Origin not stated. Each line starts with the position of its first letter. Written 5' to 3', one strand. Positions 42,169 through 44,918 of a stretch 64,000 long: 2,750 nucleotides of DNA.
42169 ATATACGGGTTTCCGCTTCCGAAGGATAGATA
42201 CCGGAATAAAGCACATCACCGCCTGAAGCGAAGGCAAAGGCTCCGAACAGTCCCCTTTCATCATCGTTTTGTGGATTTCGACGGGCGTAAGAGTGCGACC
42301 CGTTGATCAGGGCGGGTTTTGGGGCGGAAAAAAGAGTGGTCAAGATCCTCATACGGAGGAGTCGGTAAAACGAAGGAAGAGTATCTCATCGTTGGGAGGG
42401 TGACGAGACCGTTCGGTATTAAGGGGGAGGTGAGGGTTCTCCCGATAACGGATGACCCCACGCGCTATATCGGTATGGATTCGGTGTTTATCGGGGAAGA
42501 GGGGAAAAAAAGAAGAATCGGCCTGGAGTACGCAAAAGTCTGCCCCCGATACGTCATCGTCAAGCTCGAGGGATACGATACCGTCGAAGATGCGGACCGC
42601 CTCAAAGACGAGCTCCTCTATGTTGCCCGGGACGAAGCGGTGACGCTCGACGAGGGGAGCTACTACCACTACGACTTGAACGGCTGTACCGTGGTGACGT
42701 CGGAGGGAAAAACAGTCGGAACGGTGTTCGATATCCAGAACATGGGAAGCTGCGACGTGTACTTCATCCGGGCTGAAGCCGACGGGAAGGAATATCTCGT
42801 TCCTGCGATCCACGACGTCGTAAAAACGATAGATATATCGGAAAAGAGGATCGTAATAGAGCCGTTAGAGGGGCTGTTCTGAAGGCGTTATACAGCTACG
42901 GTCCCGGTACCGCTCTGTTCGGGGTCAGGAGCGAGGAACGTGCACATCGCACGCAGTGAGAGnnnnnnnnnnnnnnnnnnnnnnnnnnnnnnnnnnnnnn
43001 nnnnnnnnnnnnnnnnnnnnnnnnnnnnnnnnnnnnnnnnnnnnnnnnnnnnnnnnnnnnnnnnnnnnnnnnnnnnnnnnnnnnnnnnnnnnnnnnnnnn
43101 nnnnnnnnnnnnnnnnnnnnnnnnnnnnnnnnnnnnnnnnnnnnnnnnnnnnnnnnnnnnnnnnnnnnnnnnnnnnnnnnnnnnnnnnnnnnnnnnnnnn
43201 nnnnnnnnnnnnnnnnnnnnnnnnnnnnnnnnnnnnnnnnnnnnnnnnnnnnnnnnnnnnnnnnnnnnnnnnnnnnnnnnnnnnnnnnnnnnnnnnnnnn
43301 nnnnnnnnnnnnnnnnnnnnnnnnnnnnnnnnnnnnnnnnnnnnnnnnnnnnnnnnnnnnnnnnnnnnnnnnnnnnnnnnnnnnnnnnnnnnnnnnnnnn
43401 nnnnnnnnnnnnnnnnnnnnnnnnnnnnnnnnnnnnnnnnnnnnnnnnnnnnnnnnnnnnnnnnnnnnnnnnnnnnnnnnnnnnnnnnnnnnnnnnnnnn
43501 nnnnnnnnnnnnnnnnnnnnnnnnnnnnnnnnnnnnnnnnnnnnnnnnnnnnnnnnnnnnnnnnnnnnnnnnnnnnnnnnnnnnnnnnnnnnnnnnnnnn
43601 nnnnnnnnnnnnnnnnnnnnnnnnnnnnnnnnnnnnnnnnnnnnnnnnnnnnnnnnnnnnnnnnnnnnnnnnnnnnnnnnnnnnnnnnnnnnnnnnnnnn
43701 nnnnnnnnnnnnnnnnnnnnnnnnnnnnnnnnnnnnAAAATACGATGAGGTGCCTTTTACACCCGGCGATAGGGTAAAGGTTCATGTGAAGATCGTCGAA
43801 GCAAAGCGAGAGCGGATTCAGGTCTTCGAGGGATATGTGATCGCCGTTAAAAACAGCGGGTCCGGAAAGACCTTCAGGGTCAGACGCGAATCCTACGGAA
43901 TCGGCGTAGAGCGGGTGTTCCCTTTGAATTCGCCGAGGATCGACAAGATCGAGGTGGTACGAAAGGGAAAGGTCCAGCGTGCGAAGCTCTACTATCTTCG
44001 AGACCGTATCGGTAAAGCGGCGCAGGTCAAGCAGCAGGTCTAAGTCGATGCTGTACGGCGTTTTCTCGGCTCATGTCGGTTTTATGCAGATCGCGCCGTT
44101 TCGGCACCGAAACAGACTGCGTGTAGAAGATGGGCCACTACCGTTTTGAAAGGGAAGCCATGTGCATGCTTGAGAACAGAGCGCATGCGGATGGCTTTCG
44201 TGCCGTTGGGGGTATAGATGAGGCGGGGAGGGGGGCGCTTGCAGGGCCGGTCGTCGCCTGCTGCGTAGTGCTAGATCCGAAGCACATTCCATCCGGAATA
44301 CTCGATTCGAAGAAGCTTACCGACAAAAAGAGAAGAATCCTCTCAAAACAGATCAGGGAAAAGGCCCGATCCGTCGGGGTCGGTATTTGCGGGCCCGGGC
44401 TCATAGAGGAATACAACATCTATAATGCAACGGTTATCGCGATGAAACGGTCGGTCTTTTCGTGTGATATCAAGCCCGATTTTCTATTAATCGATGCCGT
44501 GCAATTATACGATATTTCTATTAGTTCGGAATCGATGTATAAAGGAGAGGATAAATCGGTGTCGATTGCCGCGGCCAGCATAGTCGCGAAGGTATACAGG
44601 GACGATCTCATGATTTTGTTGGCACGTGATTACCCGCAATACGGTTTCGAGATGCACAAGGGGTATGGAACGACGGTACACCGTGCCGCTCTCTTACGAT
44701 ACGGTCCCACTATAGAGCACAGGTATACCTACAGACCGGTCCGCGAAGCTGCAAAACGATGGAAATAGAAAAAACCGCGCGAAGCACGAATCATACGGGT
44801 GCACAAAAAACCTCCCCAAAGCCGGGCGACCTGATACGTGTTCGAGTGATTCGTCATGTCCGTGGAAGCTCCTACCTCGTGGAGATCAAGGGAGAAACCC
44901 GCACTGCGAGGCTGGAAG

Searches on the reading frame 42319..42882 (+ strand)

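Call 102: search_protein_families(library=pfam, proteins=[window:42319-42882:+], max_evalue=0.000001)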
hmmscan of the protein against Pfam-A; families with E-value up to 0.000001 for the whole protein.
window:42319-42882:+ (187 aa): 3 families
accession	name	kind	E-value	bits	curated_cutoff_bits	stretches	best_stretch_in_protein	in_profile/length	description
PF01782.24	RimM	-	6.9e-20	71.5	23.5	1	25-105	2-83/84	RimM N-terminal domain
PF24986.1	PRC_RimM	-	3.6e-13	49.4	27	1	119-186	3-69/69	RimM PRC barrel domain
PF05239.21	PRC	-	2e-10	41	21.2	1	113-186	2-77/78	PRC-barrel domain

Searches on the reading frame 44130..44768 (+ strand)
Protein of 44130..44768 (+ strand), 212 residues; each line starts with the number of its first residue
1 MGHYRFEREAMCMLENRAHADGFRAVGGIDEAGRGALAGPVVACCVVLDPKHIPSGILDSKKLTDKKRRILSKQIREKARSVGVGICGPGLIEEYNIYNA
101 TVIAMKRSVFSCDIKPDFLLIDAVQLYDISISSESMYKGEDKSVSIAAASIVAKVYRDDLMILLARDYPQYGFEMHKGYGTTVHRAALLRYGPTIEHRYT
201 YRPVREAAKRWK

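Call 102: search_protein_families(library=pfam, proteins=[window:44130-44768:+], max_evalue=0.000001)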
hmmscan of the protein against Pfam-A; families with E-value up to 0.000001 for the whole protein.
window:44130-44768:+ (212 aa): 1 family
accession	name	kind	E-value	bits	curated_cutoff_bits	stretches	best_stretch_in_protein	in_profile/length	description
PF01351.25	RNase_HII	-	1.2e-33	117.1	25.8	1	28-201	2-196/199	Ribonuclease HII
